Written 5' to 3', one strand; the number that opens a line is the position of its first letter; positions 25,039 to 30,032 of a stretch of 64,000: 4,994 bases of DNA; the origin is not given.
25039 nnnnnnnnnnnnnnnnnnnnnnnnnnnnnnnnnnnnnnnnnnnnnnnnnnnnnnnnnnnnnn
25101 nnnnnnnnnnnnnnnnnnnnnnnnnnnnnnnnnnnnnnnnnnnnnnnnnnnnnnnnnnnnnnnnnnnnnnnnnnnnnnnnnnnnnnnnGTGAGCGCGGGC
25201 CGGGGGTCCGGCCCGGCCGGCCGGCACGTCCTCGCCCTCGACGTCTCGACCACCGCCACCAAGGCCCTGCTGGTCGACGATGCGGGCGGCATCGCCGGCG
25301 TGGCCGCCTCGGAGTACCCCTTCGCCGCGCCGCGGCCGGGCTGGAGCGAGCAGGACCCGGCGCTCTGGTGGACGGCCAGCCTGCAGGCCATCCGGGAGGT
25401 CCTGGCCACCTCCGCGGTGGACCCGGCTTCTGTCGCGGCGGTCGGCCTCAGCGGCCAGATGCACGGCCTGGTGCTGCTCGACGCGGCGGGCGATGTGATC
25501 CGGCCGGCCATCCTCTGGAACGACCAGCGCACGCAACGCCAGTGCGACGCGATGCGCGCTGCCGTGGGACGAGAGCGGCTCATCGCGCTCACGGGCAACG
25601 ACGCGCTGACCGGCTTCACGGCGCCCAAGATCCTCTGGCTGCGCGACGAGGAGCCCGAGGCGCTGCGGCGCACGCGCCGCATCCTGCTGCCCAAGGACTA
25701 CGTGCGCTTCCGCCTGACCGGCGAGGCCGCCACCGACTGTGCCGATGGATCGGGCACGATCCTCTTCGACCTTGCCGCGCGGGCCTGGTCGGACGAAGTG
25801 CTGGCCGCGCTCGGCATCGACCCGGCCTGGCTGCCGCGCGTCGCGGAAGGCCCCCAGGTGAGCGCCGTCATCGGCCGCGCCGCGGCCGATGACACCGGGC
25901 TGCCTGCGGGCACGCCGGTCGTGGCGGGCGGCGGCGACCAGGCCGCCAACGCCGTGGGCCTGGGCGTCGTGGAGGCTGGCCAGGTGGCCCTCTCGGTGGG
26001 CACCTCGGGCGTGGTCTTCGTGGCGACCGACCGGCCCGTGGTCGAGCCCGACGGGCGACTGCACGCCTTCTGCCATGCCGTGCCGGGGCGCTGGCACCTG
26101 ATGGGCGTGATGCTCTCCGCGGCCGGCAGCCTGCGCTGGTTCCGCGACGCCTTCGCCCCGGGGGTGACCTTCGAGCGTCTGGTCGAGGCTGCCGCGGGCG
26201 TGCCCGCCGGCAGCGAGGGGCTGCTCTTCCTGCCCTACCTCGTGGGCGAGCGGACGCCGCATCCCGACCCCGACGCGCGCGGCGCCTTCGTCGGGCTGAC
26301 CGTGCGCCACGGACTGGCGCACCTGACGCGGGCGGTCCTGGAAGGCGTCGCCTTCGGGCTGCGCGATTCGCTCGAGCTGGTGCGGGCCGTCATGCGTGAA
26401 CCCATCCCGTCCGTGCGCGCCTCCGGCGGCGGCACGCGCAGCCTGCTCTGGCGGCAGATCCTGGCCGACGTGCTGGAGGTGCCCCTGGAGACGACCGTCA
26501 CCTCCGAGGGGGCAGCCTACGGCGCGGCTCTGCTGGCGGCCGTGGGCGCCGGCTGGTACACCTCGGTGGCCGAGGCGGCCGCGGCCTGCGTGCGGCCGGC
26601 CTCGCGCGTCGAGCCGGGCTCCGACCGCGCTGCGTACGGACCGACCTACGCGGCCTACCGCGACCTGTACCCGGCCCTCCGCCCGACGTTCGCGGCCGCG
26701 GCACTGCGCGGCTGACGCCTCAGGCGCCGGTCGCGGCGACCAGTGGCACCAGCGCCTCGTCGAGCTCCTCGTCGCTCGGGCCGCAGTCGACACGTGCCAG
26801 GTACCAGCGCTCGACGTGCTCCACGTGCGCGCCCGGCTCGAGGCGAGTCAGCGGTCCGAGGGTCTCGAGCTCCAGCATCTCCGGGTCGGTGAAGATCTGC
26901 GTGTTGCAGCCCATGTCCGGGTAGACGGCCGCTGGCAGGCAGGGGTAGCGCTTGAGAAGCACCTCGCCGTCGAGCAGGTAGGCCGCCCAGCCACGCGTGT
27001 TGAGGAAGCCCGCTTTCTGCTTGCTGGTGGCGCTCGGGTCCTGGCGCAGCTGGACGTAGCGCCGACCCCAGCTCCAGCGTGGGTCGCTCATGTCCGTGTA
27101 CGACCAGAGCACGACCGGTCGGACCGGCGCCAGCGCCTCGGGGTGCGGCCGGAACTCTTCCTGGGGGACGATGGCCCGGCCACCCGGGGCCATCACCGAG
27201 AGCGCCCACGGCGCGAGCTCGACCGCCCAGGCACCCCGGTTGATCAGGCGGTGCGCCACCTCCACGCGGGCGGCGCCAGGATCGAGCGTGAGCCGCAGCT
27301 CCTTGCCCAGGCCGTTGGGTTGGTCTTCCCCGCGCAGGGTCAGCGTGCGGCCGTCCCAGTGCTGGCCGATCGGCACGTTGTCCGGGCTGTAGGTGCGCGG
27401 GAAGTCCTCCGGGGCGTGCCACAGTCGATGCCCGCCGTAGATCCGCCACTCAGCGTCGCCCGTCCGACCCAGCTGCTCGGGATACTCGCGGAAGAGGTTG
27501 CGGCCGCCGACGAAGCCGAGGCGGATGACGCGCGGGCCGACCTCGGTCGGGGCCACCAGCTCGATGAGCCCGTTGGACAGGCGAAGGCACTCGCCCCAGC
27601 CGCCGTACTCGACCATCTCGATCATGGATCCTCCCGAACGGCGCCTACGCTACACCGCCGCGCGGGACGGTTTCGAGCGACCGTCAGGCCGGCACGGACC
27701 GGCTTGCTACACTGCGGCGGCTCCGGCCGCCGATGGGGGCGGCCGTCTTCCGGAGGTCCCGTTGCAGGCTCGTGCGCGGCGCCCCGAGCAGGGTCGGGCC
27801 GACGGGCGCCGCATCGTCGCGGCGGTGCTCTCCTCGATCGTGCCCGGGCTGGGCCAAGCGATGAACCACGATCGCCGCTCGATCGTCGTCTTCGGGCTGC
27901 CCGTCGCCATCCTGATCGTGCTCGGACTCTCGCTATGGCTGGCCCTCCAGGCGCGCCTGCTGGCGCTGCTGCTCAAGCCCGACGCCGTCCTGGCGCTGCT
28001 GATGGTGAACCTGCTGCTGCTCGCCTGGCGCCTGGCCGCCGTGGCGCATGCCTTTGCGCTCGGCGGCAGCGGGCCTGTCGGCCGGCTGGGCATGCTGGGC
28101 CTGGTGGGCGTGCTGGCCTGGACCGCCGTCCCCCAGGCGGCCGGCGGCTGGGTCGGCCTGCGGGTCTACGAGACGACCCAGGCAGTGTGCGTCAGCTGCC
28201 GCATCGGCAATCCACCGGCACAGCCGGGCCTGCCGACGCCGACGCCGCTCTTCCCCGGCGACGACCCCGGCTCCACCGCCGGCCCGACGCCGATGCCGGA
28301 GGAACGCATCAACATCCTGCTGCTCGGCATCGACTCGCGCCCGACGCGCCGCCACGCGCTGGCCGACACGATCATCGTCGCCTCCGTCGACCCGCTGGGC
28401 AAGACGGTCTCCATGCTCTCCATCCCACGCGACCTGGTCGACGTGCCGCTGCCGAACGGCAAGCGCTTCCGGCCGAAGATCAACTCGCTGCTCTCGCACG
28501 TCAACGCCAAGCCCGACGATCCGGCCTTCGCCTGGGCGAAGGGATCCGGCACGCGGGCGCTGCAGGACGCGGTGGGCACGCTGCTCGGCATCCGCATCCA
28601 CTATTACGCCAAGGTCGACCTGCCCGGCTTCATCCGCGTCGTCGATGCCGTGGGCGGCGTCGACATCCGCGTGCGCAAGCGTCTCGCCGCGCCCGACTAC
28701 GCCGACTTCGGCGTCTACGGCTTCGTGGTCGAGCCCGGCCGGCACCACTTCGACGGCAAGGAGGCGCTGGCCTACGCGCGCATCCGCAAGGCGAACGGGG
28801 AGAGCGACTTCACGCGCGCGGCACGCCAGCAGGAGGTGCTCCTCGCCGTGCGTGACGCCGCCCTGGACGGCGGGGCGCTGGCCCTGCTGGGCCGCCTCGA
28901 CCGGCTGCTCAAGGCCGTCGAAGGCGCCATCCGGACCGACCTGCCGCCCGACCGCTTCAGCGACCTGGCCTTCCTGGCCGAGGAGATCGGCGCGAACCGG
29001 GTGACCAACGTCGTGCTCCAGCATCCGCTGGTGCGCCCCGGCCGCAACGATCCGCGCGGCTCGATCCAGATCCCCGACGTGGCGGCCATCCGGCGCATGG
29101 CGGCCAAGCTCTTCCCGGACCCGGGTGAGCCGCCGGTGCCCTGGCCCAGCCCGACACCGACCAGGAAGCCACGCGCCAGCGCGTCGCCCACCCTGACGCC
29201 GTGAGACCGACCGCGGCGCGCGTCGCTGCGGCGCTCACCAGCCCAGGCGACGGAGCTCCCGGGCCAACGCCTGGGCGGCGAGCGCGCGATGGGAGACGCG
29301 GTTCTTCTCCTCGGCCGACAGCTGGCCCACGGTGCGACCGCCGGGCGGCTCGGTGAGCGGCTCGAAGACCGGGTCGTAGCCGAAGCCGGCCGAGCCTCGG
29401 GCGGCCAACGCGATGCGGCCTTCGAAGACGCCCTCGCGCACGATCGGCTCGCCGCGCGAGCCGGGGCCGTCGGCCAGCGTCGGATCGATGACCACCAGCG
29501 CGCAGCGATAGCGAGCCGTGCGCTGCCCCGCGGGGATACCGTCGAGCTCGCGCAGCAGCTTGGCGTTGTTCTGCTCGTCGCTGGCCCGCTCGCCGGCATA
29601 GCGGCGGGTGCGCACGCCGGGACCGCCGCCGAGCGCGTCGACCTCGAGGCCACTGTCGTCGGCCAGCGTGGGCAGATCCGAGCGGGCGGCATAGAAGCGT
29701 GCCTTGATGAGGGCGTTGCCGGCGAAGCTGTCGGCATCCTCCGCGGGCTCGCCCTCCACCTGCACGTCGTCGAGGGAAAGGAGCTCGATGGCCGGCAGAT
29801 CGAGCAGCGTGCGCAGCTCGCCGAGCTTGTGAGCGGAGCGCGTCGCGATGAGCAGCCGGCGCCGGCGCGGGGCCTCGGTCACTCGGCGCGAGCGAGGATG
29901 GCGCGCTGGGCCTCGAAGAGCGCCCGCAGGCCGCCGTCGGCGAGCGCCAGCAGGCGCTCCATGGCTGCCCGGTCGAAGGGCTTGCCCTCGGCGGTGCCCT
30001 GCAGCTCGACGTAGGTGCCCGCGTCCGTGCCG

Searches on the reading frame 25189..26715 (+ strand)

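Call 11: search_protein_families(library=pfam, proteins=[window:25189-26715:+], max_evalue=0.001)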
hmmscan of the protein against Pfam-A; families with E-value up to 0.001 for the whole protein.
window:25189-26715:+ (508 aa): 2 families
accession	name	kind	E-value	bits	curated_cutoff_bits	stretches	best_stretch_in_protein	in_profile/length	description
PF00370.27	FGGY_N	-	5.3e-66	223.1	28.8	1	14-257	2-245/245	FGGY family of carbohydrate kinases, N-terminal domain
PF02782.22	FGGY_C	-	1.2e-38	133.3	27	1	267-453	2-197/198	FGGY family of carbohydrate kinases, C-terminal domain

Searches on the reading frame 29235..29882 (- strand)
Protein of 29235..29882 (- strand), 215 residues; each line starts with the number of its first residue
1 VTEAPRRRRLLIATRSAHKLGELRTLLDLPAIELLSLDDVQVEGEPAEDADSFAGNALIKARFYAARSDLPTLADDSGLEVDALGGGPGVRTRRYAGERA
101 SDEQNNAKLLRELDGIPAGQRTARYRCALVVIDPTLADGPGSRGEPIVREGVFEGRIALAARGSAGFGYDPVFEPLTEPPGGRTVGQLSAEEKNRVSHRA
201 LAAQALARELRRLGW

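Call 11: search_protein_families(library=pfam, proteins=[window:29235-29882:-], max_evalue=0.001)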
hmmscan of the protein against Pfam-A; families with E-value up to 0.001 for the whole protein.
window:29235-29882:- (215 aa): 1 family
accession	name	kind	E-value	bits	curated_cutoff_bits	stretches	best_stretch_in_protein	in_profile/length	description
PF01725.21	Ham1p_like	-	1.7e-53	181.7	22.5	1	10-207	1-184/186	Ham1 family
